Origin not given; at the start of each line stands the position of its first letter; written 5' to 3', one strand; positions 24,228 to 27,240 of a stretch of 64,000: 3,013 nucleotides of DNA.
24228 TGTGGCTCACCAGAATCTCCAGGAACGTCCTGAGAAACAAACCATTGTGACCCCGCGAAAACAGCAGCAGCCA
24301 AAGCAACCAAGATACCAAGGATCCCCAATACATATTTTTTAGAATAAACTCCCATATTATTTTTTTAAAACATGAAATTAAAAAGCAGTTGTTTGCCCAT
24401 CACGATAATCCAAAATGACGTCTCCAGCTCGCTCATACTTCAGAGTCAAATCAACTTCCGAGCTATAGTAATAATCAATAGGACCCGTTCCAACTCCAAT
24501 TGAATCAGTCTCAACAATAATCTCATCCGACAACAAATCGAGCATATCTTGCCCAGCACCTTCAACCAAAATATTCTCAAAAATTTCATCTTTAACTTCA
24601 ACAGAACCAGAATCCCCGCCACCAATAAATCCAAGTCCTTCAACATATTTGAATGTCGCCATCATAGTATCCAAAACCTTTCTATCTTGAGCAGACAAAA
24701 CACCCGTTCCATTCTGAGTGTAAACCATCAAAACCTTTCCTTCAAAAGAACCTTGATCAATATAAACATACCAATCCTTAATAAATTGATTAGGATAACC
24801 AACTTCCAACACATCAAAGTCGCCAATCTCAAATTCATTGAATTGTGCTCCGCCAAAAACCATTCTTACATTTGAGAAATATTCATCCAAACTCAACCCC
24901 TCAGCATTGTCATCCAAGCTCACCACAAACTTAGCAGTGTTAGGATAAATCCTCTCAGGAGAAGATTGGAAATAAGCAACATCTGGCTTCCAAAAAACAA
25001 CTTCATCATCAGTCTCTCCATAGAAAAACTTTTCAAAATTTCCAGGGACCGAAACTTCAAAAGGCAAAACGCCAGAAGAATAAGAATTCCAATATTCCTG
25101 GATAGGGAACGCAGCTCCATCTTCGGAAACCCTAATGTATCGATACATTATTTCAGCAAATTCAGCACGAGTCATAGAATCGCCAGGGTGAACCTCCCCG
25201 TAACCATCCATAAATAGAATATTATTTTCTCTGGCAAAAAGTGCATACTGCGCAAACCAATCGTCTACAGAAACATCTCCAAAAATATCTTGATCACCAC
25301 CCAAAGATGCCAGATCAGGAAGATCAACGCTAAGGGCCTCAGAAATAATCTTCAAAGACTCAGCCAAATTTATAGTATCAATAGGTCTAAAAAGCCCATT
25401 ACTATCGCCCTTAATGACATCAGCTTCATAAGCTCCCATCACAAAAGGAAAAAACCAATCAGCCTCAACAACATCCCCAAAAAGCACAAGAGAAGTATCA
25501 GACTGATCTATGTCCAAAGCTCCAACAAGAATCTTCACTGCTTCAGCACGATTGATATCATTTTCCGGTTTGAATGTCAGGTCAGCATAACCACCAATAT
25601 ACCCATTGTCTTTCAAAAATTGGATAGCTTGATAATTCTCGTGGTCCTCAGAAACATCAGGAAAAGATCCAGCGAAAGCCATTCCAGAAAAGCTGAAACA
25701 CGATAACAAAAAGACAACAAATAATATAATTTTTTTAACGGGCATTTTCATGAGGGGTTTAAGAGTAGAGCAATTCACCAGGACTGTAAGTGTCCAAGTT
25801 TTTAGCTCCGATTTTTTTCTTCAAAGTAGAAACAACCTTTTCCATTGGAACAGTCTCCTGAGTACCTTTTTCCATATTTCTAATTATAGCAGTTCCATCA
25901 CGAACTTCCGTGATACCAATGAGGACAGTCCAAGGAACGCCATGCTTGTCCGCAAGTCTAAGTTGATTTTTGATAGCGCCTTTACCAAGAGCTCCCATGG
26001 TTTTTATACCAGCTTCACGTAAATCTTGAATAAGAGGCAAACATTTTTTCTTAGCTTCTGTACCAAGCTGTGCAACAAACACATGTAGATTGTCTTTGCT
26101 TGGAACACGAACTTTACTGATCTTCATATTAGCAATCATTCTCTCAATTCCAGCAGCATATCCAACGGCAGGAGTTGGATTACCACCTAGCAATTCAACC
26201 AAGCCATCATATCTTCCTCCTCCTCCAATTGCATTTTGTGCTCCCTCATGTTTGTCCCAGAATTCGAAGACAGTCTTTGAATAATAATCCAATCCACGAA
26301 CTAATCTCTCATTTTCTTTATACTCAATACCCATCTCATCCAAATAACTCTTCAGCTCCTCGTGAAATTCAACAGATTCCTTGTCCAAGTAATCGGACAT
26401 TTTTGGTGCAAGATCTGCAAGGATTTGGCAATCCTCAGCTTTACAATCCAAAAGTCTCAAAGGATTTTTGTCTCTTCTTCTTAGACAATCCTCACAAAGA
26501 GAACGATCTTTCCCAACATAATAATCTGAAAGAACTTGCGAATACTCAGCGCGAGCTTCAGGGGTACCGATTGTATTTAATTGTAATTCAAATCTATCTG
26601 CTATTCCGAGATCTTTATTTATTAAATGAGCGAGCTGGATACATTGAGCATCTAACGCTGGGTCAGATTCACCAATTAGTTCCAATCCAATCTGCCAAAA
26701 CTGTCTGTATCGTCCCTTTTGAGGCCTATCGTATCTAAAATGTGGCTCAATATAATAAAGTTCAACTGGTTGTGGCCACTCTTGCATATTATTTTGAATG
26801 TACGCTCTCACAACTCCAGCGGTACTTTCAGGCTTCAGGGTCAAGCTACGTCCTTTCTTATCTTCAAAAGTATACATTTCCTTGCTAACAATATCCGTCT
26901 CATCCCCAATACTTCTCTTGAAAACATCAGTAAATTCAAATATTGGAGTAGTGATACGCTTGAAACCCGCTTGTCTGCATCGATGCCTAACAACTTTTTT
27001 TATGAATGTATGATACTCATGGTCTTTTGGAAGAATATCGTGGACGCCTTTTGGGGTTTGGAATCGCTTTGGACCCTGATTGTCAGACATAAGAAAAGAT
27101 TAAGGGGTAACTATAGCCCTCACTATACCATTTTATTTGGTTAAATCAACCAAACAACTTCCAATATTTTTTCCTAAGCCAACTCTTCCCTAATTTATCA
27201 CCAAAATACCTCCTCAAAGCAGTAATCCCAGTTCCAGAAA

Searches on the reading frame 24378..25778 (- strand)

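Call 60: search_protein_families(library=pfam, proteins=[window:24378-25778:-], max_evalue=0.0001)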
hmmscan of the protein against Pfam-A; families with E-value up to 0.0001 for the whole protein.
window:24378-25778:- (466 aa): 1 family
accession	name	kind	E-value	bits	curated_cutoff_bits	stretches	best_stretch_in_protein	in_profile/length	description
PF00395.25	SLH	-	4.6e-20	71.7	20.8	2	38-80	1-43/44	S-layer homology domain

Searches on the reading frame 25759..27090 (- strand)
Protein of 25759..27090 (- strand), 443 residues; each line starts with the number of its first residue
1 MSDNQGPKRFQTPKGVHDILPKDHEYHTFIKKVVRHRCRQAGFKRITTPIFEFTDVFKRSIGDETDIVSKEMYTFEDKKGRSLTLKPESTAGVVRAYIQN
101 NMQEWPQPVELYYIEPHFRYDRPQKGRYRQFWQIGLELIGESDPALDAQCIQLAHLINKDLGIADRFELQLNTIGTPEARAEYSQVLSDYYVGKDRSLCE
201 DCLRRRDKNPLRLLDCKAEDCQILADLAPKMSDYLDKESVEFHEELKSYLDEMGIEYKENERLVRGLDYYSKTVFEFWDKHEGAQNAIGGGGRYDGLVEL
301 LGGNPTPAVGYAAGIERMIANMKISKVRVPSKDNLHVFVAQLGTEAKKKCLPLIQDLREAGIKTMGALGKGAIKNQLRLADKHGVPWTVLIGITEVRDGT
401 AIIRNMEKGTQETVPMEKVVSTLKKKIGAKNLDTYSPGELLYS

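Call 60: search_protein_families(library=pfam, proteins=[window:25759-27090:-], max_evalue=0.0001)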
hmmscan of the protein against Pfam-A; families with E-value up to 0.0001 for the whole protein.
window:25759-27090:- (443 aa): 3 families
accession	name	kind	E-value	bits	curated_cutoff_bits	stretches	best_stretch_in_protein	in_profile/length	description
PF13393.11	tRNA-synt_His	-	7e-42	144.2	25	1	15-317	1-307/308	Histidyl-tRNA synthetase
PF03129.25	HGTP_anticodon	-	1.8e-15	57.3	21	1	337-426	2-94/94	Anticodon binding domain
PF00587.30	tRNA-synt_2b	-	2.3e-14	54.3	29.3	1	73-320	1-173/179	tRNA synthetase class II core domain (G, H, P, S and T)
